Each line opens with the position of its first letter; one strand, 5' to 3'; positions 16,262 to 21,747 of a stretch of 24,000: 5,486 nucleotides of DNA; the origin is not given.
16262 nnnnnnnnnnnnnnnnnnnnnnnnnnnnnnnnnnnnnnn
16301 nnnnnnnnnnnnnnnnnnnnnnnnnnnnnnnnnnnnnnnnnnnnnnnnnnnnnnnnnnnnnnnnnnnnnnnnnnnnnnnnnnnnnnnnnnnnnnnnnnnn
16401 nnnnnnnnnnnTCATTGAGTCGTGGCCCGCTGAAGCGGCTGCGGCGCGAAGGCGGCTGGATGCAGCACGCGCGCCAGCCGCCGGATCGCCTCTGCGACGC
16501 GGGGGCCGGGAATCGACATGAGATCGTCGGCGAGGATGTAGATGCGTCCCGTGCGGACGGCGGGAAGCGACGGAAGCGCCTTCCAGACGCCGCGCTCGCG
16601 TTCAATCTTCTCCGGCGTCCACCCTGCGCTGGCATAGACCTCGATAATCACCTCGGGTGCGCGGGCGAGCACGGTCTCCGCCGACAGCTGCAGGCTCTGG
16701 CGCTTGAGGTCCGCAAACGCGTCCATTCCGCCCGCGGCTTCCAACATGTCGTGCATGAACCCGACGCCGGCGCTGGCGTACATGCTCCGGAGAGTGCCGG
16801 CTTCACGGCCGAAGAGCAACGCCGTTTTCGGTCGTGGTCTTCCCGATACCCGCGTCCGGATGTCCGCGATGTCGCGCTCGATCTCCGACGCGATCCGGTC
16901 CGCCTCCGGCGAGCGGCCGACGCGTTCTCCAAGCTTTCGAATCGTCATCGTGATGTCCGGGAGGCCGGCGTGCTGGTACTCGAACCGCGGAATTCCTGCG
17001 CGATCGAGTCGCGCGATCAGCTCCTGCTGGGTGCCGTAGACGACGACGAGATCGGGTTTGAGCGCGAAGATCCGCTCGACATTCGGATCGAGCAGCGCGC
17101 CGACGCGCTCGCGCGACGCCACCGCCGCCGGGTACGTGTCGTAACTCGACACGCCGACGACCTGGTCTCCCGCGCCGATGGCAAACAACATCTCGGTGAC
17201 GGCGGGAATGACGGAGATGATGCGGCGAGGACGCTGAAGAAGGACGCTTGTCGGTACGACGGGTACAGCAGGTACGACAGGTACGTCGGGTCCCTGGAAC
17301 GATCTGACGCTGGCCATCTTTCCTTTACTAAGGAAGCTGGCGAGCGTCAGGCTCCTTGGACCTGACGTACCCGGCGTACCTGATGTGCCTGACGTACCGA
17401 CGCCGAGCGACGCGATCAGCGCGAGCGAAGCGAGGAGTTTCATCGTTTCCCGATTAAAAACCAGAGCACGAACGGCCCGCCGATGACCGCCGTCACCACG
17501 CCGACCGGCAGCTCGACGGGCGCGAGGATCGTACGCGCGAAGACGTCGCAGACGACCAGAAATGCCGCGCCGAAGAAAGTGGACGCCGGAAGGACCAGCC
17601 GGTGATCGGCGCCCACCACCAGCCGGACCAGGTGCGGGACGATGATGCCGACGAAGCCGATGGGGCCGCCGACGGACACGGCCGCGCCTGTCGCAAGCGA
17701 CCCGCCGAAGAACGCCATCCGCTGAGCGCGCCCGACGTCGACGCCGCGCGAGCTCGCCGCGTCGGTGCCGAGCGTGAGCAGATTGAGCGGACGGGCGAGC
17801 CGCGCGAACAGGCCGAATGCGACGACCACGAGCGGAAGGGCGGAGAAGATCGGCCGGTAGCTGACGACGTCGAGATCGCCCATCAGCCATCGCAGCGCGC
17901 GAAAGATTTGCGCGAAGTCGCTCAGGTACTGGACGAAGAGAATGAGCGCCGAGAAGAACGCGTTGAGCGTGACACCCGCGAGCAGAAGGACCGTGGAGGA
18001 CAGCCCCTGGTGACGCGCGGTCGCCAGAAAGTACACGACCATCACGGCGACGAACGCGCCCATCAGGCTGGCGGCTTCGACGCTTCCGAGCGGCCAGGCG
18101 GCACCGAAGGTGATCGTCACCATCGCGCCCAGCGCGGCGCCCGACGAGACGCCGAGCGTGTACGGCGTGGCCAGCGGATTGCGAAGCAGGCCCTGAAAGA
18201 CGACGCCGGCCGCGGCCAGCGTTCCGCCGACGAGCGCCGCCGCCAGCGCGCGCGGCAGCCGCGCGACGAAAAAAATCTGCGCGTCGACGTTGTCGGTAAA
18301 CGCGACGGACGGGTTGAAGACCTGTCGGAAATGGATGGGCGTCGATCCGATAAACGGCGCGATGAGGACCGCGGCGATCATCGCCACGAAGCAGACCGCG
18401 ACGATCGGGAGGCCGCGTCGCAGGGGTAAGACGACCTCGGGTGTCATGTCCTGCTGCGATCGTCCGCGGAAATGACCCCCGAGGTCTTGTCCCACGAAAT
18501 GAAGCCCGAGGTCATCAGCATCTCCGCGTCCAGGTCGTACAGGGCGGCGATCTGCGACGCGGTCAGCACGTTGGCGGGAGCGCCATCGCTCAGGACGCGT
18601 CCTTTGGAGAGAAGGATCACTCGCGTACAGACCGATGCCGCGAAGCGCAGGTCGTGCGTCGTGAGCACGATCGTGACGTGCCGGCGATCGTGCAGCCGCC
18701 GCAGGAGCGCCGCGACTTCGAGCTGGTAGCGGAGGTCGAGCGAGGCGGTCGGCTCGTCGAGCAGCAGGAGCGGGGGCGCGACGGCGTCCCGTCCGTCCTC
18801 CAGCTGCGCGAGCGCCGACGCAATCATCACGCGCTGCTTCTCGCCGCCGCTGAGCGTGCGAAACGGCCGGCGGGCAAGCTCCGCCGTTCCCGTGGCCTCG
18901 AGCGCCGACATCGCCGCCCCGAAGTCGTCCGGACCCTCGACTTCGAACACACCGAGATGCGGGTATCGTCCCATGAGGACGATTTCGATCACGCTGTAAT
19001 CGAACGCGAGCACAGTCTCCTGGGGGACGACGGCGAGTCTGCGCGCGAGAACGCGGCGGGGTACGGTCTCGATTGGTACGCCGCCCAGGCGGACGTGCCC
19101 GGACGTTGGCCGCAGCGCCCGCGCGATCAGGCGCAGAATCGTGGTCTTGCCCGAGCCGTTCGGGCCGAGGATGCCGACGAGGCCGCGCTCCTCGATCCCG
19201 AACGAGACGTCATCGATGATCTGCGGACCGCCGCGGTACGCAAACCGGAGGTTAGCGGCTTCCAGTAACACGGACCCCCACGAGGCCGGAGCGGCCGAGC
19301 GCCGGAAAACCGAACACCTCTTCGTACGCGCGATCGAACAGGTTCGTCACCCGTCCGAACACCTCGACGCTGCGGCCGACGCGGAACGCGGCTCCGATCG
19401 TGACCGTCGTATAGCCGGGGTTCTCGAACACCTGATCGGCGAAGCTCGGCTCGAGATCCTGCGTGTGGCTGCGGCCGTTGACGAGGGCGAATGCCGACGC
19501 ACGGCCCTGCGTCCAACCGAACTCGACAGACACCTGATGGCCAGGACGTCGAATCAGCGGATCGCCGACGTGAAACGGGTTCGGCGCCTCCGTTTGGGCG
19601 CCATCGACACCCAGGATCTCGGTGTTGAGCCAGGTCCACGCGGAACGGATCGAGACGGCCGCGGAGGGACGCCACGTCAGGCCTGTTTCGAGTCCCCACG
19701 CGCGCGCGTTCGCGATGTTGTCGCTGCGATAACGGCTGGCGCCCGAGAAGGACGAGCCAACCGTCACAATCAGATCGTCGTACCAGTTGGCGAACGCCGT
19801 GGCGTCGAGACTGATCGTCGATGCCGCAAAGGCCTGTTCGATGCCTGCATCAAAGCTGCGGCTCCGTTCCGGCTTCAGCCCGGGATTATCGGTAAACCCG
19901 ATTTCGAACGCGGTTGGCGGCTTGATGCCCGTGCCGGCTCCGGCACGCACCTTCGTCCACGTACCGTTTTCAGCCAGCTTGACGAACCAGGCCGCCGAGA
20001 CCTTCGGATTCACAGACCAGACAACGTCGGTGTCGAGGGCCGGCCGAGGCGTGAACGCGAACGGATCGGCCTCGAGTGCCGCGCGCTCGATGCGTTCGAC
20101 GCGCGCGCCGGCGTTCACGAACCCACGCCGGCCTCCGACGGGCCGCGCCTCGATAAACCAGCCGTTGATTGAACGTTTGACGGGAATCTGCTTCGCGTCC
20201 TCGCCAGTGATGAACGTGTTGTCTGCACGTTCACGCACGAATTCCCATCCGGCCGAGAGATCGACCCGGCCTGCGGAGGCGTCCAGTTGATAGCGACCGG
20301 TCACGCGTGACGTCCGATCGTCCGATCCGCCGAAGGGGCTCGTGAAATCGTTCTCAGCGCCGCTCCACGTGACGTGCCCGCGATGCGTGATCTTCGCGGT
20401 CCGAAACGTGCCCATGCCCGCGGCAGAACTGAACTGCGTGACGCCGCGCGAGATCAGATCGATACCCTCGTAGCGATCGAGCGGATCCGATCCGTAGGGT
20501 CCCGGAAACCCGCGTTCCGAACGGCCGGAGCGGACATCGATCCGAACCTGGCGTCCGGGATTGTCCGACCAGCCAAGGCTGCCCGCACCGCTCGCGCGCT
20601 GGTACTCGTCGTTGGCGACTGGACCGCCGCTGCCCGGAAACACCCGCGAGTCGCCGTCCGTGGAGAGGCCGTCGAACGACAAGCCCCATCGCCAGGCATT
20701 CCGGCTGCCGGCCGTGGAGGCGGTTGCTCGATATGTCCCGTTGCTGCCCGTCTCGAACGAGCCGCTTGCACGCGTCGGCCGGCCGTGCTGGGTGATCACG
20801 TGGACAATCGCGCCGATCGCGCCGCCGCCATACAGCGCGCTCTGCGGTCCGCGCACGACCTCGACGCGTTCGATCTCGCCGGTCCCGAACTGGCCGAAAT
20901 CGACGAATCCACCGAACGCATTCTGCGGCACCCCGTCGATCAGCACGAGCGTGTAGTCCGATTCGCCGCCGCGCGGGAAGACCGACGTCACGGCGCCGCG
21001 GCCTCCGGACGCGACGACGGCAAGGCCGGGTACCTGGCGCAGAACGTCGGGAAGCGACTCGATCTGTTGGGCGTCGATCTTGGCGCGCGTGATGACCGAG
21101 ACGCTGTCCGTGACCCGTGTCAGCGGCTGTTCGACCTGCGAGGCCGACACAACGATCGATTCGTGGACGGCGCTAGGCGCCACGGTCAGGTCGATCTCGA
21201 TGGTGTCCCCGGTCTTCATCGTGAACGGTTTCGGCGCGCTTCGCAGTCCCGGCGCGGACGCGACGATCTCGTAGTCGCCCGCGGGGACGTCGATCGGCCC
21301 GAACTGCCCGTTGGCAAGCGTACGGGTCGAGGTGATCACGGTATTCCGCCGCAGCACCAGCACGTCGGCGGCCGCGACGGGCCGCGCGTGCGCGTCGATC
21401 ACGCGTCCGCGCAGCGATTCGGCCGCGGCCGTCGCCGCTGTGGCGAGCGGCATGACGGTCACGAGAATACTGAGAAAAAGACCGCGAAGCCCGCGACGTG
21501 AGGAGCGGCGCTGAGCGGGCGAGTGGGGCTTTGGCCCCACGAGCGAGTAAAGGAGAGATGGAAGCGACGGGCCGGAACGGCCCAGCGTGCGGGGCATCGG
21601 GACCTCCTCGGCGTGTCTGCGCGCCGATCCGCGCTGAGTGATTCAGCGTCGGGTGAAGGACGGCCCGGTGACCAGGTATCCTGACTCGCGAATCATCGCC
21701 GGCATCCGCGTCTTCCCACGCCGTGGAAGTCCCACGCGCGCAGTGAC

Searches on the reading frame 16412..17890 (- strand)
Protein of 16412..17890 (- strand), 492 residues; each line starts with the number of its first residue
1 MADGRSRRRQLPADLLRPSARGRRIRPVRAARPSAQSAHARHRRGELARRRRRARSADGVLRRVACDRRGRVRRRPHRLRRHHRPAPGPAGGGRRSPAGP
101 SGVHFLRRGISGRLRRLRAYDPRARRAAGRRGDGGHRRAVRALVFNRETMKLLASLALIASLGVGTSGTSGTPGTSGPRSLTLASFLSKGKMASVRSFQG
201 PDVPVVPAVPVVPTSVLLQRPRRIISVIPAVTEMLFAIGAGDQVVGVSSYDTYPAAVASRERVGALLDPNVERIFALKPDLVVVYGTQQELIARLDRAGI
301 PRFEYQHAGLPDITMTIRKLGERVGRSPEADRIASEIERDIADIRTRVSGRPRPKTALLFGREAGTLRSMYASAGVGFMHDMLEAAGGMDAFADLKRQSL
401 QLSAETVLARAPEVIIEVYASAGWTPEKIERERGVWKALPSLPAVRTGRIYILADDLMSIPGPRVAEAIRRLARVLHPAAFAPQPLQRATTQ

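Call 64: search_protein_families(library=pfam, proteins=[window:16412-17890:-], max_evalue=0.001)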
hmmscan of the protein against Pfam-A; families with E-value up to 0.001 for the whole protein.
window:16412-17890:- (492 aa): 1 family
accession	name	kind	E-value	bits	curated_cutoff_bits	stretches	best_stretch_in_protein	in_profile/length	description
PF01497.23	Peripla_BP_2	-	3.1e-30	105.8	27.5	1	224-456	1-234/235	Periplasmic binding protein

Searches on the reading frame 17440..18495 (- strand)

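Call 64: search_protein_families(library=pfam, proteins=[window:17440-18495:-], max_evalue=0.001)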
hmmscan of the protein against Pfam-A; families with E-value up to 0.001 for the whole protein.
window:17440-18495:- (351 aa): 1 family
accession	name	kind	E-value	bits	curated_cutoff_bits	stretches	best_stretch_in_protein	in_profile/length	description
PF01032.23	FecCD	-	5e-89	298.8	26.5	1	39-348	2-310/311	FecCD transport family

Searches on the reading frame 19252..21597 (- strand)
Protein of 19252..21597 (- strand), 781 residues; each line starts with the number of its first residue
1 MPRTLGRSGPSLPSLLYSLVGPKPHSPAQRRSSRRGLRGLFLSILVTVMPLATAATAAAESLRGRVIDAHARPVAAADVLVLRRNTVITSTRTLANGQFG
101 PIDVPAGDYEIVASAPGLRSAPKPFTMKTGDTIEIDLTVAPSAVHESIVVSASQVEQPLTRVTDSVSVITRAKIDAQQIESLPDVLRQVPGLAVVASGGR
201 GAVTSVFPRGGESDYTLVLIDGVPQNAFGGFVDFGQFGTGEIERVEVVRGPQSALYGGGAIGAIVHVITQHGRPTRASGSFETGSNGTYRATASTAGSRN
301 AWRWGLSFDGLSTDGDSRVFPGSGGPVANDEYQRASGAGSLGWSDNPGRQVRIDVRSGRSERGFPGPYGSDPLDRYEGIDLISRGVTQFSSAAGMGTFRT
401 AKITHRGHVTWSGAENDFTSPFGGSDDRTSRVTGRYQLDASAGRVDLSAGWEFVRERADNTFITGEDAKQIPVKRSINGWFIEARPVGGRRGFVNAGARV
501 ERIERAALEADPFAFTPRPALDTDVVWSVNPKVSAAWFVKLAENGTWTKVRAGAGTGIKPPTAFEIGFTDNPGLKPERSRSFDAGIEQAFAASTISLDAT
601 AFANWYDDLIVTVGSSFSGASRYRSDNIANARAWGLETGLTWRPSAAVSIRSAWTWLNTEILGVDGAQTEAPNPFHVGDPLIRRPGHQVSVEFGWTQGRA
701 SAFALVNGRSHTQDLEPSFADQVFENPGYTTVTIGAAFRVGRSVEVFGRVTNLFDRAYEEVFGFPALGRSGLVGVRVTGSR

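Call 64: search_protein_families(library=pfam, proteins=[window:19252-21597:-], max_evalue=0.001)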
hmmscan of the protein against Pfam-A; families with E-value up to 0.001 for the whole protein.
window:19252-21597:- (781 aa): 4 families
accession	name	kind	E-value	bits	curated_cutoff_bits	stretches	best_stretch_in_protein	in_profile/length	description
PF00593.30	TonB_dep_Rec_b-barrel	-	1.7e-31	111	27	1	288-753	18-436/436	TonB dependent receptor-like, beta-barrel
PF07715.20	Plug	-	9.6e-27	94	23.9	1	160-263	3-106/107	TonB-dependent Receptor Plug Domain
PF13620.12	CarboxypepD_reg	-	4.9e-12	46.5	32.3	1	61-139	1-81/82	Carboxypeptidase regulatory-like domain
PF13715.12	CarbopepD_reg_2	-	5.7e-06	26.7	32.2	1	63-148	2-86/88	CarboxypepD_reg-like domain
